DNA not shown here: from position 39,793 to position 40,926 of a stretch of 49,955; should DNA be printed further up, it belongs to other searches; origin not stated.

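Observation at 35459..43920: Module A: ulosonic-acid synthase and CMP-activation core wired to heptose-type genes, a candidate undescribed pathway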

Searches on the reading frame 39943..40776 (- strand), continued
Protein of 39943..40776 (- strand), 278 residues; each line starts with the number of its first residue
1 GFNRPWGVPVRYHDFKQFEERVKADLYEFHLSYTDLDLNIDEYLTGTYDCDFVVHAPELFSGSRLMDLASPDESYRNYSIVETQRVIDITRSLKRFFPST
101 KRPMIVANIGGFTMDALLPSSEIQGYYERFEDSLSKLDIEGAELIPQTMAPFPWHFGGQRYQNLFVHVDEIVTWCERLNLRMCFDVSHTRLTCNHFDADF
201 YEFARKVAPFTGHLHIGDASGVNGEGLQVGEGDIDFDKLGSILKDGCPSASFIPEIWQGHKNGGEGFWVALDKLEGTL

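Call 91: find_encoding_contigs(protein=P0124, flank=10000, max_places=3)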
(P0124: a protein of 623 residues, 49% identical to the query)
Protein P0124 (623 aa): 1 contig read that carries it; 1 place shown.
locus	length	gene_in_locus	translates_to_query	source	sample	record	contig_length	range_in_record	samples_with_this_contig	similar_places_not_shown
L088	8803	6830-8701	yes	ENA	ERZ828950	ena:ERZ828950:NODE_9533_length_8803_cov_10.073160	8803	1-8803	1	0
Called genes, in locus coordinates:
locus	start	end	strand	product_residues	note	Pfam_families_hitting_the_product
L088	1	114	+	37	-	?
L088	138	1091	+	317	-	-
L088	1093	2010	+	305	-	PF01073:3Beta_HSD (weak), PF01370:Epimerase, PF04321:RmlD_sub_bind (faint), PF16363:GDP_Man_Dehyd, PF07993:NAD_binding_4 (weak)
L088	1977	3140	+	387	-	PF00534:Glycos_transf_1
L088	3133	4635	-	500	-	PF13450:NAD_binding_8 (weak), PF05199:GMC_oxred_C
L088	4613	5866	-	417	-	PF01041:DegT_DnrJ_EryC1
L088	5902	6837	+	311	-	PF01370:Epimerase, PF16363:GDP_Man_Dehyd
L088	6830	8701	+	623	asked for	PF03102:NeuB, PF01261:AP_endonuc_2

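Call 93: find_encoding_contigs(protein=P0125, flank=10000, max_places=2)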
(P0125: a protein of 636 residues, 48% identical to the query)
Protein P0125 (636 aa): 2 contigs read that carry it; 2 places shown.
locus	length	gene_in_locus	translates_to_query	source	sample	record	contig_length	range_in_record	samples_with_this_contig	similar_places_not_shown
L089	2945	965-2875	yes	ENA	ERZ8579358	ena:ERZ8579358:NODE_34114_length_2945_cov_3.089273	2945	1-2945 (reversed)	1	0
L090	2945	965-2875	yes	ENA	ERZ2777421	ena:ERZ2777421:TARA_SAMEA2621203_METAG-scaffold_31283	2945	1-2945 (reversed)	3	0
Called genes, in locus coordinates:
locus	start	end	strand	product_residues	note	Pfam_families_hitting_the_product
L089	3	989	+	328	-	?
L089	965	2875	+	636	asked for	PF03102:NeuB, PF08666:SAF (weak), PF01261:AP_endonuc_2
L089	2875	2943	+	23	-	?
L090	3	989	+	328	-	?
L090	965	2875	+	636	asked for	PF03102:NeuB, PF08666:SAF (weak), PF01261:AP_endonuc_2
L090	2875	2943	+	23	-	?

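Call 94: find_encoding_contigs(protein=P0130, flank=10000, max_places=2)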
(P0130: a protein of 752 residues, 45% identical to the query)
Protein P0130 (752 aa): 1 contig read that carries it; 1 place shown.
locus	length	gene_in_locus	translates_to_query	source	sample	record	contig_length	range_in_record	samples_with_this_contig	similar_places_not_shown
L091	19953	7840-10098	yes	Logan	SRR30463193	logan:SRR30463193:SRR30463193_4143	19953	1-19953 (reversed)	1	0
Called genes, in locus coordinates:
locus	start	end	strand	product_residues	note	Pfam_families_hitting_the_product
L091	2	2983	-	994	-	?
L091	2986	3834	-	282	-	PF01531:Glyco_transf_11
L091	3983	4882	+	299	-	PF00535:Glycos_transf_2, PF13641:Glyco_tranf_2_3 (weak)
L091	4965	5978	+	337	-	PF13524:Glyco_trans_1_2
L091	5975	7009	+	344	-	-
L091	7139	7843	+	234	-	PF02348:CTP_transf_3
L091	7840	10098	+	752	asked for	PF00571:CBS (faint), PF03102:NeuB, PF08666:SAF, PF01261:AP_endonuc_2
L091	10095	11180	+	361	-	PF13439:Glyco_transf_4, PF13579:Glyco_trans_4_4, PF00534:Glycos_transf_1, PF13692:Glyco_trans_1_4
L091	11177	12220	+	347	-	PF13439:Glyco_transf_4 (faint), PF20706:GT4-conflict, PF00534:Glycos_transf_1, PF13692:Glyco_trans_1_4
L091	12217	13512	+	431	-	PF04932:Wzy_C (weak)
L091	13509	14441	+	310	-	PF00535:Glycos_transf_2, PF13641:Glyco_tranf_2_3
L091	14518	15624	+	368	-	PF13439:Glyco_transf_4 (weak), PF00534:Glycos_transf_1, PF13692:Glyco_trans_1_4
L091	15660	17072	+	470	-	PF13727:CoA_binding_3, PF02397:Bac_transf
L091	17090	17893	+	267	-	PF01569:PAP2 (weak)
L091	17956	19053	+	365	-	PF00535:Glycos_transf_2, PF10111:Glyco_tranf_2_2, PF13641:Glyco_tranf_2_3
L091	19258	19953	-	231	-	?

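Call 95: find_encoding_contigs(protein=P0145, flank=10000, max_places=2)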
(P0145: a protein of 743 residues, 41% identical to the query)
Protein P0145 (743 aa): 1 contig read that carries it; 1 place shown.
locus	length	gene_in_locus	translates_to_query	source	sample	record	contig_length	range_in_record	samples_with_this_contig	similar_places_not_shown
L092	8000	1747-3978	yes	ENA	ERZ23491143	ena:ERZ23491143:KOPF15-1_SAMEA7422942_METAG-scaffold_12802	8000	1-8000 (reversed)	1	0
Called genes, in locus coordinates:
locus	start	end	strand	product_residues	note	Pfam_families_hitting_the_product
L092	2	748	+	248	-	?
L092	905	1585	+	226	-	PF02348:CTP_transf_3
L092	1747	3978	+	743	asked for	PF00571:CBS (weak), PF03102:NeuB, PF08666:SAF (weak), PF01261:AP_endonuc_2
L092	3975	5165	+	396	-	PF03446:NAD_binding_2 (weak), PF03721:UDPG_MGDP_dh_N, PF00984:UDPG_MGDP_dh, PF03720:UDPG_MGDP_dh_C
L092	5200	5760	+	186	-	PF13522:GATase_6, PF13537:GATase_7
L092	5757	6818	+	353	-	PF00733:Asn_synthase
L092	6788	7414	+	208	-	-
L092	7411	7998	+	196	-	?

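Call 96: find_encoding_contigs(protein=P0137, flank=10000, max_places=2)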
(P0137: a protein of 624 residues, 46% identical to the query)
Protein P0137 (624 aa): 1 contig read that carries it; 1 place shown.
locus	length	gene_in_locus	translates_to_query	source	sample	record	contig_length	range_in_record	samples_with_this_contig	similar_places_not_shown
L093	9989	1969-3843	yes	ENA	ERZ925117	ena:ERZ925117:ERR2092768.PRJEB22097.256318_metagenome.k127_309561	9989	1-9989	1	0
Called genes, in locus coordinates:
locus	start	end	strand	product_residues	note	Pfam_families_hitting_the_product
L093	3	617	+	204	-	?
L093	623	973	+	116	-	PF00571:CBS (faint)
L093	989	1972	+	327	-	PF00288:GHMP_kinases_N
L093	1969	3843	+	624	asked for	PF03102:NeuB, PF01261:AP_endonuc_2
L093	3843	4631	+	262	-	-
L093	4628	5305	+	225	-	PF02348:CTP_transf_3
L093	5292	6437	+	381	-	PF00534:Glycos_transf_1, PF13692:Glyco_trans_1_4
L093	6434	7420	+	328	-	-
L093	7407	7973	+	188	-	PF13191:AAA_16 (weak), PF00005:ABC_tran (weak)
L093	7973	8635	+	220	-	PF03291:mRNA_G-N7_MeTrfase (weak), PF13489:Methyltransf_23, PF13847:Methyltransf_31, PF08241:Methyltransf_11, PF08242:Methyltransf_12, PF13649:Methyltransf_25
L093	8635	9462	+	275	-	PF01522:Polysacc_deac_1, PF11959:DUF3473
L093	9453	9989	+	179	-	?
